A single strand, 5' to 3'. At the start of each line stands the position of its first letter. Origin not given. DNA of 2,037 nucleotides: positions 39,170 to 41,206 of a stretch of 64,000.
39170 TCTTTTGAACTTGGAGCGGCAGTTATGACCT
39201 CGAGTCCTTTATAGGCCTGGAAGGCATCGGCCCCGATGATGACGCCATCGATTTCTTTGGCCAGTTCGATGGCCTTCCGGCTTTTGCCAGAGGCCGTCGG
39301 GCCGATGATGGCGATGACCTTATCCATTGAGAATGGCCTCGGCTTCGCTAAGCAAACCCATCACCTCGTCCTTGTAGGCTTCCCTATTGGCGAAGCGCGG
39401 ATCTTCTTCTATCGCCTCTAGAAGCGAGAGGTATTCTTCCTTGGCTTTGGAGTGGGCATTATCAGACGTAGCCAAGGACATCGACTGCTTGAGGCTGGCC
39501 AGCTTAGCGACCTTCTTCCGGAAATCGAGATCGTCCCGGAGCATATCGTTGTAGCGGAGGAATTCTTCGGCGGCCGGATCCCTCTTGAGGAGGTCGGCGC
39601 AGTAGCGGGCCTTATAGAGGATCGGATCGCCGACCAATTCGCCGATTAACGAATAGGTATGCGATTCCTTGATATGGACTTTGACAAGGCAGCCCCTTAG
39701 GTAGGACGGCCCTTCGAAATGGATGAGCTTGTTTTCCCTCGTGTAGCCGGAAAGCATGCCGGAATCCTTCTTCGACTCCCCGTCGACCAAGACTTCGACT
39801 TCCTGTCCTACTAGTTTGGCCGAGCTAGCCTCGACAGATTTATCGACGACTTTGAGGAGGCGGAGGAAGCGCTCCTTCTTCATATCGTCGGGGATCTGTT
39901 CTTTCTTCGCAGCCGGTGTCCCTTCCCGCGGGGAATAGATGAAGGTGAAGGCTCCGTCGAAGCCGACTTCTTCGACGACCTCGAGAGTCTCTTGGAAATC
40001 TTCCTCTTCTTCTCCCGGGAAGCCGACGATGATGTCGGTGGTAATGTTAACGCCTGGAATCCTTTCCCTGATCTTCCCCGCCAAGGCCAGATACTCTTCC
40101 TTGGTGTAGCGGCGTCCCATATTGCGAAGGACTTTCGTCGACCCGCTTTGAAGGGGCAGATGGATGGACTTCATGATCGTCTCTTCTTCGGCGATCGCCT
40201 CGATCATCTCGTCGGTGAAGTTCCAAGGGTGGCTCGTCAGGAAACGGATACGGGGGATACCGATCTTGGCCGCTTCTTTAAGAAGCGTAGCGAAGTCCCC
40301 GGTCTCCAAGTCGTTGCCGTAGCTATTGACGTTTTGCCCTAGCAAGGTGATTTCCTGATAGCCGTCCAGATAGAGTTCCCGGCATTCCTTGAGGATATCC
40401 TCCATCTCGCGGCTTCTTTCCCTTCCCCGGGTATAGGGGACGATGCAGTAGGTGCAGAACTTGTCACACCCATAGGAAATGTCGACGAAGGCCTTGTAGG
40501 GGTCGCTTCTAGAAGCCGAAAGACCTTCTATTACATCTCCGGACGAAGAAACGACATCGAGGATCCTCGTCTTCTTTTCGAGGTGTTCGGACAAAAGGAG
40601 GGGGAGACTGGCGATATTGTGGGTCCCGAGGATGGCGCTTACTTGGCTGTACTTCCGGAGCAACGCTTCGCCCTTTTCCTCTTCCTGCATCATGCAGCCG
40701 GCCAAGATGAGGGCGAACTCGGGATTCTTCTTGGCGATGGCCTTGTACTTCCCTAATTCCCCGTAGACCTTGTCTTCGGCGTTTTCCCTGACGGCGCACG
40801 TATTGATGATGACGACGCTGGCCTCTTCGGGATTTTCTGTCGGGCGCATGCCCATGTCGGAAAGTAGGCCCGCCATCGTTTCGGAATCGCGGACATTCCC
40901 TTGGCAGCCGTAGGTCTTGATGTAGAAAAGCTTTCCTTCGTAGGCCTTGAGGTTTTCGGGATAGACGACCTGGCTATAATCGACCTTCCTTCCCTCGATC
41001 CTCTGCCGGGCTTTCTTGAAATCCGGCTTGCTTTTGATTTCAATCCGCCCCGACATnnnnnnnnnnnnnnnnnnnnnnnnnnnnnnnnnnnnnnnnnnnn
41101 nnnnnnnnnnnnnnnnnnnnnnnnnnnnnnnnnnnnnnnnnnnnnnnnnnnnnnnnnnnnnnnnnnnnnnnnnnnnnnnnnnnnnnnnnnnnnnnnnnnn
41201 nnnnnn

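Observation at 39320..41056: MiaB fused to a YmcA/RicA-like domain, located immediately downstream of rny-ymdB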

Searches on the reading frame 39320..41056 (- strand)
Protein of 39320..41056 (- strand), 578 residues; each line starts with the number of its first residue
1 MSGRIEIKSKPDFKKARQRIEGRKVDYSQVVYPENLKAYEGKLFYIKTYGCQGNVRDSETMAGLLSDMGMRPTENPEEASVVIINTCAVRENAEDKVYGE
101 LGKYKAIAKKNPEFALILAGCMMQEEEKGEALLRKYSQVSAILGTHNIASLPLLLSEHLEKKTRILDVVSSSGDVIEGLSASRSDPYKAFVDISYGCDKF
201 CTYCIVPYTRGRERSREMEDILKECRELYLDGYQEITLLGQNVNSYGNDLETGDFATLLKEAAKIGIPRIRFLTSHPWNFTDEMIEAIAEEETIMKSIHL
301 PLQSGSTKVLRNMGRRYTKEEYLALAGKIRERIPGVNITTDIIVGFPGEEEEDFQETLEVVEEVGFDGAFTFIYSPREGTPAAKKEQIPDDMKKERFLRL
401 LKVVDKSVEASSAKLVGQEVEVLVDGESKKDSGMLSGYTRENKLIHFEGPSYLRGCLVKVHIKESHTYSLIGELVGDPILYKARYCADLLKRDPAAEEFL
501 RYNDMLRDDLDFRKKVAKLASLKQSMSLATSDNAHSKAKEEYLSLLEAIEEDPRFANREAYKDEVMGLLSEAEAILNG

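Call 3: search_protein_families(library=pfam, proteins=[window:39320-41056:-], max_evalue=1)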
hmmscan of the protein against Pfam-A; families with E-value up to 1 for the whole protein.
window:39320-41056:- (578 aa): 5 families
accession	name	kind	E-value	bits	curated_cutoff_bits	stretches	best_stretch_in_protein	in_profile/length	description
PF04055.27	Radical_SAM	-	2.4e-29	103.1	29.5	1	193-359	3-164/166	Radical SAM superfamily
PF00919.26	UPF0004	-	5.3e-27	94.2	27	1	44-144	2-98/98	Uncharacterized protein family UPF0004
PF01938.26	TRAM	-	3.8e-10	39.9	21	1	414-475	2-61/61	TRAM domain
PF18693.7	TRAM_2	-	0.00017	22.1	27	1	416-475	1-63/63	TRAM domain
PF06133.16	Com_YlbF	-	0.12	13.3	23.9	1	481-576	3-100/105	Control of competence regulator ComK, YlbF/YmcA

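Call 4: search_protein_families(library=ncbifam, proteins=[window:39320-41056:-], max_evalue=1)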
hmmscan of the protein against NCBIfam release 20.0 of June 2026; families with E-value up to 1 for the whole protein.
window:39320-41056:- (578 aa): 33 families (the best 25 are shown)
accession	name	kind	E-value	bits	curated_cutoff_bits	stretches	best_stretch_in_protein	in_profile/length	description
TIGR01574.1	miaB-methiolase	equivalog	5.2e-153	510.2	355.3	1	44-475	2-437/437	tRNA (N6-isopentenyl adenosine(37)-C2)-methylthiotransferase MiaB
TIGR00089.1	TIGR00089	subfamily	6.1e-146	486.6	251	1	44-472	2-429/429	MiaB/RimO family radical SAM methylthiotransferase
NF010916.0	PRK14336.1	equivalog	5.3e-96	321.9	606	1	44-475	4-413/418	tRNA (N6-isopentenyl adenosine(37)-C2)-methylthiotransferase MiaB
TIGR01579.1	MiaB-like-C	equivalog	2.7e-94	316.8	357.05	1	46-449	1-402/416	tRNA (N(6)-L-threonylcarbamoyladenosine(37)-C(2))-methylthiotransferase MtaB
TIGR01125.1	TIGR01125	equivalog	6.7e-83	279.1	356.95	1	46-472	4-432/432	30S ribosomal protein S12 methylthiotransferase RimO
TIGR01578.1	MiaB-like-B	hypoth_equivalog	2.3e-77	260.6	314.7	1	44-475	2-421/421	tRNA (N(6)-L-threonylcarbamoyladenosine(37)-C(2))-methylthiotransferase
TIGR04014.1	B12_SAM_MJ_0865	equivalog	5.7e-26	91.3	360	1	189-385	161-357/434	methyl-coenzyme M reductase glutamine C-methyltransferase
TIGR04013.1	B12_SAM_MJ_1487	hypoth_equivalog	4.1e-21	75.2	251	1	185-397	148-368/382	TIGR04013 family B12-binding domain/radical SAM domain-containing protein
TIGR04479.1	bcpD_PhpK_rSAM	subfamily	8.4e-13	47.5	600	1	194-364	247-409/504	PhpK family radical SAM P-methyltransferase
TIGR04107.1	rSAM_HutW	equivalog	2.3e-07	30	400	1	279-383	138-239/419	heme anaerobic degradation radical SAM methyltransferase ChuW/HutW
TIGR04072.2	rSAM_ladder_B12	equivalog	2.4e-07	29.7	360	1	195-372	187-357/443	lipid biosynthesis B12-binding/radical SAM protein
TIGR01212.1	TIGR01212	equivalog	3.4e-07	29.7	180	1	291-371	134-212/302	tRNA modification radical SAM protein MnmL/YtqA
TIGR03994.1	rSAM_HemZ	equivalog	1.1e-06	28.1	321.4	1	277-364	182-266/401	coproporphyrinogen dehydrogenase HemZ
TIGR03471.1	HpnJ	equivalog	3.2e-06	26.3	577.6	1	185-380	195-381/472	hopanoid biosynthesis associated radical SAM protein HpnJ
NF006066.0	PRK08207.2-5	equivalog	4.4e-06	25.6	1117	1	303-364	314-374/518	coproporphyrinogen III oxidase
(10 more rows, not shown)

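Call 7: find_homologous_proteins(query=window:39320-41056:-, max_evalue=1e-10)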
Query window:39320-41056:- (578 aa): 8000 proteins with E <= 1e-10 among 8000 candidates; the best 120 are listed.
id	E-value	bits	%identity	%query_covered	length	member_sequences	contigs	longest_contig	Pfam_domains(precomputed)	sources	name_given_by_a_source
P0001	0.0e+0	1285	100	100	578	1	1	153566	PF04055.28,PF00919.27,PF01938.27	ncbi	-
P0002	4.3e-243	826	64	99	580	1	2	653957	PF04055.28,PF00919.27,PF01938.27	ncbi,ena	-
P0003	4.4e-231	786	61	99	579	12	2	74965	PF04055.28,PF00919.27,PF01938.27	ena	-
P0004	1.6e-202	692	55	100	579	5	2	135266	PF04055.28,PF06133.17,PF00919.27,PF01938.27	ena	-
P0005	2.1e-195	668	54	99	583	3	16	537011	PF04055.28,PF06133.17,PF00919.27,PF01938.27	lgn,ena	-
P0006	1.7e-194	665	53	100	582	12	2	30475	PF04055.28,PF06133.17,PF00919.27,PF01938.27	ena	-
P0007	2.3e-193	662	54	99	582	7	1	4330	PF04055.28,PF06133.17,PF00919.27,PF01938.27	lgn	-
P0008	2.4e-193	662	54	99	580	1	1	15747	PF04055.28,PF00919.27,PF01938.27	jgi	jgi:tRNA-2-methylthio-N6-dimethylallyladenosine synthase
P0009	4.1e-192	658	53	97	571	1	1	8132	PF04055.28,PF06133.17,PF00919.27,PF01938.27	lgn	-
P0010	1.7e-191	656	53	99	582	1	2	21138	PF04055.28,PF06133.17,PF00919.27,PF01938.27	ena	-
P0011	2.3e-191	655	54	99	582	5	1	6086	PF04055.28,PF06133.17,PF00919.27,PF01938.27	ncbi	-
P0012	2.3e-191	655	56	97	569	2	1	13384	PF04055.28,PF06133.17,PF00919.27,PF01938.27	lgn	-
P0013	2.3e-191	655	53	99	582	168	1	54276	PF04055.28,PF06133.17,PF00919.27,PF01938.27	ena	-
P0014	2.4e-191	655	53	99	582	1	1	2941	PF04055.28,PF06133.17,PF00919.27,PF01938.27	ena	-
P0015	2.4e-191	655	53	99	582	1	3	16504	PF04055.28,PF06133.17,PF00919.27,PF01938.27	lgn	-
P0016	3.1e-191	655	54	97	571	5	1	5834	PF04055.28,PF06133.17,PF00919.27,PF01938.27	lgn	-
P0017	3.5e-191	655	54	99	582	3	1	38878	PF04055.28,PF06133.17,PF00919.27,PF01938.27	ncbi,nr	ncbi:MAG: tRNA (N6-isopentenyl adenosine(37)-C2)-methylthiotransferase MiaB [Candidatus Enteromonas 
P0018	3.6e-191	654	53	99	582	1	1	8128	PF04055.28,PF06133.17,PF00919.27,PF01938.27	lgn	-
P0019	3.8e-191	654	53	98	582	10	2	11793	PF04055.28,PF06133.17,PF00919.27,PF01938.27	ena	-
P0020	4.9e-191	654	55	97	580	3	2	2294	PF04055.28,PF00919.27,PF01938.27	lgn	-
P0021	5.6e-191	654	53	99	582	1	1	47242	PF04055.28,PF06133.17,PF00919.27,PF01938.27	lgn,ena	-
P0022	6.6e-191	654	53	99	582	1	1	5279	PF04055.28,PF06133.17,PF00919.27,PF01938.27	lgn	-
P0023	8.1e-191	653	53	99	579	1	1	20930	PF04055.28,PF06133.17,PF00919.27,PF01938.27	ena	-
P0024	8.9e-191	653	53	99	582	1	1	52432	PF04055.28,PF06133.17,PF00919.27,PF01938.27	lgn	-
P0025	1.3e-190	653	53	99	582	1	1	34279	PF04055.28,PF06133.17,PF00919.27,PF01938.27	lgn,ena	-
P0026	1.5e-190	652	53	99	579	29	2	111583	PF04055.28,PF06133.17,PF00919.27,PF01938.27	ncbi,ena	-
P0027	1.6e-190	652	54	100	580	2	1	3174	PF04055.28,PF00919.27,PF01938.27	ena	-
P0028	1.8e-190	652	53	99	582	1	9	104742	PF04055.28,PF06133.17,PF00919.27,PF01938.27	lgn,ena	-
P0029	1.9e-190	652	52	99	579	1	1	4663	PF04055.28,PF06133.17,PF00919.27,PF01938.27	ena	-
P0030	2.3e-190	652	52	99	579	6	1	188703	PF04055.28,PF06133.17,PF00919.27,PF01938.27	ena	-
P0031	2.3e-190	652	53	99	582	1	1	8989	PF04055.28,PF06133.17,PF00919.27,PF01938.27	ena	-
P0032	4.2e-190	651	53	99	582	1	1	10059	PF04055.28,PF06133.17,PF00919.27,PF01938.27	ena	-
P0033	5.0e-190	651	52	99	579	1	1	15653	PF04055.28,PF06133.17,PF00919.27,PF01938.27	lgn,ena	-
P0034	6.6e-190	650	53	99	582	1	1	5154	PF04055.28,PF06133.17,PF00919.27,PF01938.27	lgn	-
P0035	7.1e-190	650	53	99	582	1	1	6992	PF04055.28,PF06133.17,PF00919.27,PF01938.27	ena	-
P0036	7.3e-190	650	53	99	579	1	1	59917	PF04055.28,PF06133.17,PF00919.27,PF01938.27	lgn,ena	-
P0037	7.5e-190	650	53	99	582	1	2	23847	PF04055.28,PF06133.17,PF00919.27,PF01938.27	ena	-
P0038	9.1e-190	650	52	99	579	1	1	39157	PF04055.28,PF06133.17,PF00919.27,PF01938.27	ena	-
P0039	1.0e-189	650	55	96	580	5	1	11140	PF04055.28,PF00919.27,PF01938.27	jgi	jgi:tRNA-2-methylthio-N6-dimethylallyladenosine synthase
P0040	1.1e-189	650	53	99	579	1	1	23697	PF04055.28,PF06133.17,PF00919.27,PF01938.27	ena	-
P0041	1.3e-189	649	54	99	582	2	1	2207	PF04055.28,PF06133.17,PF00919.27,PF01938.27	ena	-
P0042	1.4e-189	649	53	99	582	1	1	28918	PF04055.28,PF06133.17,PF00919.27,PF01938.27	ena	-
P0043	1.5e-189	649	53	99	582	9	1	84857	PF04055.28,PF00919.27,PF01938.27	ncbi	ncbi:MAG: tRNA (N6-isopentenyl adenosine(37)-C2)-methylthiotransferase MiaB [Candidatus Enteromonas 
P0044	1.5e-189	649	53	99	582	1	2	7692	PF04055.28,PF06133.17,PF00919.27,PF01938.27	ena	-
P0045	1.9e-189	649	53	99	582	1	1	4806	PF04055.28,PF06133.17,PF00919.27,PF01938.27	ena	-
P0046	2.7e-189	648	52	99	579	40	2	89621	PF04055.28,PF06133.17,PF00919.27,PF01938.27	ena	-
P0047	3.0e-189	648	52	99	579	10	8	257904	PF04055.28,PF06133.17,PF00919.27,PF01938.27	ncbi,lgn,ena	-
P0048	3.1e-189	648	52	99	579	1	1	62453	PF04055.28,PF06133.17,PF00919.27,PF01938.27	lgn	-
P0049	3.2e-189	648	54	99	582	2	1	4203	PF04055.28,PF06133.17,PF00919.27,PF01938.27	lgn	-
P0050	3.3e-189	648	53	99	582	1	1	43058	PF04055.28,PF06133.17,PF00919.27,PF01938.27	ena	-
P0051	4.8e-189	647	52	100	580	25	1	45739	PF04055.28,PF06133.17,PF00919.27,PF01938.27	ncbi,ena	-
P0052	5.7e-189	647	53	99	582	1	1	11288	PF04055.28,PF06133.17,PF00919.27,PF01938.27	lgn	-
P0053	6.6e-189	647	53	99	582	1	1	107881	PF04055.28,PF06133.17,PF00919.27,PF01938.27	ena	-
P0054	6.9e-189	647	53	97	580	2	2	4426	PF04055.28,PF00919.27,PF01938.27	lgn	-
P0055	7.2e-189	647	53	99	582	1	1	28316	PF04055.28,PF06133.17,PF00919.27,PF01938.27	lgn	-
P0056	1.1e-188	646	53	99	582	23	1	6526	PF04055.28,PF06133.17,PF00919.27,PF01938.27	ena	-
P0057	1.2e-188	646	55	94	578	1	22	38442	PF04055.28,PF00919.27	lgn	-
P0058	1.4e-188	646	52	99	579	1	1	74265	PF04055.28,PF06133.17,PF00919.27,PF01938.27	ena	-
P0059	1.4e-188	646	52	99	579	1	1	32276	PF04055.28,PF06133.17,PF00919.27,PF01938.27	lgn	-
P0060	2.2e-188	645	54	99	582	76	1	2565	PF04055.28,PF06133.17,PF00919.27,PF01938.27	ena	-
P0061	3.2e-188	645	52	99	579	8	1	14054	PF04055.28,PF06133.17,PF00919.27,PF01938.27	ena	-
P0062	3.6e-188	645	53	97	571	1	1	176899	PF04055.28,PF06133.17,PF00919.27,PF01938.27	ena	-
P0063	3.8e-188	645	52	99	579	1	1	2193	PF04055.28,PF06133.17,PF00919.27,PF01938.27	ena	-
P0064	4.9e-188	644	53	97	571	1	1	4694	PF04055.28,PF06133.17,PF00919.27,PF01938.27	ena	-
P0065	5.5e-188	644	52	99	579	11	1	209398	PF04055.28,PF06133.17,PF00919.27,PF01938.27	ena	-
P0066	5.8e-188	644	53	99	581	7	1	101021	PF04055.28,PF06133.17,PF00919.27,PF01938.27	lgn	-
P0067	5.8e-188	644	53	98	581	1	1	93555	PF04055.28,PF00919.27,PF01938.27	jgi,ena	-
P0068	6.6e-188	644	51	99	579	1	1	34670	PF04055.28,PF06133.17,PF00919.27,PF01938.27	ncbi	-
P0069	1.1e-187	643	53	97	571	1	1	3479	PF04055.28,PF06133.17,PF00919.27,PF01938.27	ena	-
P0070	1.2e-187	643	51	99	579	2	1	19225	PF04055.28,PF06133.17,PF00919.27,PF01938.27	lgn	-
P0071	1.3e-187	643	53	97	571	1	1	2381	PF04055.28,PF06133.17,PF00919.27,PF01938.27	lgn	-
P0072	1.4e-187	643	53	97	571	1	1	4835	PF04055.28,PF06133.17,PF00919.27,PF01938.27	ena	-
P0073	2.1e-187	642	55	94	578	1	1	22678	PF04055.28,PF00919.27,PF01938.27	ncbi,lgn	-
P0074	2.1e-187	642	53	99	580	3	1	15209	PF04055.28,PF06133.17,PF00919.27,PF01938.27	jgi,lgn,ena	-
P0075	2.8e-187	642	53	97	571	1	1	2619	PF04055.28,PF06133.17,PF00919.27,PF01938.27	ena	-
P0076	3.1e-187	642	53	97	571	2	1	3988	PF04055.28,PF06133.17,PF00919.27,PF01938.27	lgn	-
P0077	3.8e-187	641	53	97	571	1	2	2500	PF04055.28,PF06133.17,PF00919.27,PF01938.27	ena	-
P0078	3.9e-187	641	53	99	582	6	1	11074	PF04055.28,PF06133.17,PF00919.27,PF01938.27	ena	-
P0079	3.9e-187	641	53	99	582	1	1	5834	PF04055.28,PF06133.17,PF00919.27,PF01938.27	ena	-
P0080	3.9e-187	641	53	97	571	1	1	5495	PF04055.28,PF06133.17,PF00919.27,PF01938.27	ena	-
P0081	5.9e-187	641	52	99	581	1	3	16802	PF04055.28,PF06133.17,PF00919.27,PF01938.27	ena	-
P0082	8.5e-187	640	54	98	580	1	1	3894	PF04055.28,PF00919.27,PF01938.27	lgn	-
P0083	9.6e-187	640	53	99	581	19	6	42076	PF04055.28,PF06133.17,PF00919.27,PF01938.27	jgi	jgi:tRNA-2-methylthio-N6-dimethylallyladenosine synthase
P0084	1.0e-186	640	52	99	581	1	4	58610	PF04055.28,PF06133.17,PF00919.27,PF01938.27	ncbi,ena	-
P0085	1.2e-186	640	52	98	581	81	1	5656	PF04055.28,PF06133.17,PF00919.27,PF01938.27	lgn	-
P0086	1.3e-186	639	52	99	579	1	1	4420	PF04055.28,PF06133.17,PF00919.27,PF01938.27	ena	-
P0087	2.1e-186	639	53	99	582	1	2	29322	PF04055.28,PF06133.17,PF00919.27,PF01938.27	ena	-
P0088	2.4e-186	639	51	99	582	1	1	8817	PF04055.28,PF06133.17,PF00919.27,PF01938.27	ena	-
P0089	2.7e-186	638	53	99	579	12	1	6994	PF04055.28,PF00919.27,PF01938.27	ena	-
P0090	2.8e-186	638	52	99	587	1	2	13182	PF04055.28,PF06133.17,PF00919.27,PF01938.27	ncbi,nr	ncbi:MAG TPA: tRNA (N6-isopentenyl adenosine(37)-C2)-methylthiotransferase MiaB [Firmicutes bacteriu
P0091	3.0e-186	638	52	99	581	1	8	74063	PF04055.28,PF06133.17,PF00919.27,PF01938.27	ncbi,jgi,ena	-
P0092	3.3e-186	638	52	97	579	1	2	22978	PF04055.28,PF00919.27,PF01938.27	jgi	jgi:tRNA-2-methylthio-N6-dimethylallyladenosine synthase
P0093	3.5e-186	638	51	99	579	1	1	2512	PF04055.28,PF06133.17,PF00919.27,PF01938.27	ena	-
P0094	3.7e-186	638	52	99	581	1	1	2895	PF04055.28,PF06133.17,PF00919.27,PF01938.27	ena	-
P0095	4.9e-186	638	53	98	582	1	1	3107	PF04055.28,PF06133.17,PF00919.27,PF01938.27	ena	-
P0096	6.0e-186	637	51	99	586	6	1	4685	PF04055.28,PF06133.17,PF00919.27,PF01938.27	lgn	-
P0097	6.4e-186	637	52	99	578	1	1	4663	PF04055.28,PF00919.27,PF01938.27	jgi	jgi:tRNA-2-methylthio-N6-dimethylallyladenosine synthase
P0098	7.2e-186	637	54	97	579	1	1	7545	PF04055.28,PF00919.27,PF01938.27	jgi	jgi:tRNA-2-methylthio-N6-dimethylallyladenosine synthase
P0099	8.3e-186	637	52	98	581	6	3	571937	PF04055.28,PF00919.27,PF01938.27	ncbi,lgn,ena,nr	ncbi:MAG: tRNA (N6-isopentenyl adenosine(37)-C2)-methylthiotransferase MiaB [Bacilli bacterium]|nr:t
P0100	1.3e-185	636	52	99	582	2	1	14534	PF04055.28,PF06133.17,PF00919.27,PF01938.27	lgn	-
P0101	1.5e-185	636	53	98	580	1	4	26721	PF04055.28,PF06133.17,PF00919.27,PF01938.27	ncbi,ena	-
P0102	1.6e-185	636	53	98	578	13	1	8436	PF04055.28,PF06133.17,PF00919.27,PF01938.27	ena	-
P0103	1.8e-185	636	51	99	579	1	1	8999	PF04055.28,PF06133.17,PF00919.27,PF01938.27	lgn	-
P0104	1.9e-185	636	52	99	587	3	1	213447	PF04055.28,PF06133.17,PF00919.27,PF01938.27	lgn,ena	-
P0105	2.4e-185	635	51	99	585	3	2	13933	PF04055.28,PF06133.17,PF00919.27,PF01938.27,PF18693.8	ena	-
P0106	2.7e-185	635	52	100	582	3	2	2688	PF04055.28,PF06133.17,PF00919.27,PF01938.27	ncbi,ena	-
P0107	2.8e-185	635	53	98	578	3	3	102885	PF04055.28,PF06133.17,PF00919.27,PF01938.27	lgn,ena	-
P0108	3.6e-185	635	52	99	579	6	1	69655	PF04055.28,PF00919.27,PF01938.27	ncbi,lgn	-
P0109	4.1e-185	634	51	98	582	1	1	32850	PF04055.28,PF06133.17,PF00919.27,PF01938.27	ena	-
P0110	4.1e-185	634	51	98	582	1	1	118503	PF04055.28,PF06133.17,PF00919.27,PF01938.27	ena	-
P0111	4.8e-185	634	54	97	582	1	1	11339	PF04055.28,PF06133.17,PF00919.27,PF01938.27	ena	-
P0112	5.0e-185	634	52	99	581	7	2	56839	PF04055.28,PF06133.17,PF00919.27,PF01938.27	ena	-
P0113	6.7e-185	634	53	99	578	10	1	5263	PF04055.28,PF06133.17,PF00919.27,PF01938.27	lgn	-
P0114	7.3e-185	634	54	96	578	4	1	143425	PF04055.28,PF00919.27,PF01938.27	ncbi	-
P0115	9.1e-185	633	54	97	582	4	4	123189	PF04055.28,PF06133.17,PF00919.27,PF01938.27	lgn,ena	-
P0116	1.1e-184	633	54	96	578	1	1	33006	PF04055.28,PF06133.17,PF00919.27,PF01938.27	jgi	-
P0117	1.3e-184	633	52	98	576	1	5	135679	PF04055.28,PF06133.17,PF00919.27,PF01938.27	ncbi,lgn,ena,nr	ncbi:MAG: tRNA (N6-isopentenyl adenosine(37)-C2)-methylthiotransferase MiaB [Bacillota bacterium]|nr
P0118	1.4e-184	633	51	99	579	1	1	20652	PF04055.28,PF06133.17,PF00919.27,PF01938.27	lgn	-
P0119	1.5e-184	633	51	99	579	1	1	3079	PF04055.28,PF06133.17,PF00919.27,PF01938.27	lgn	-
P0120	1.6e-184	633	52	99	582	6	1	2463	PF04055.28,PF06133.17,PF00919.27,PF01938.27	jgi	-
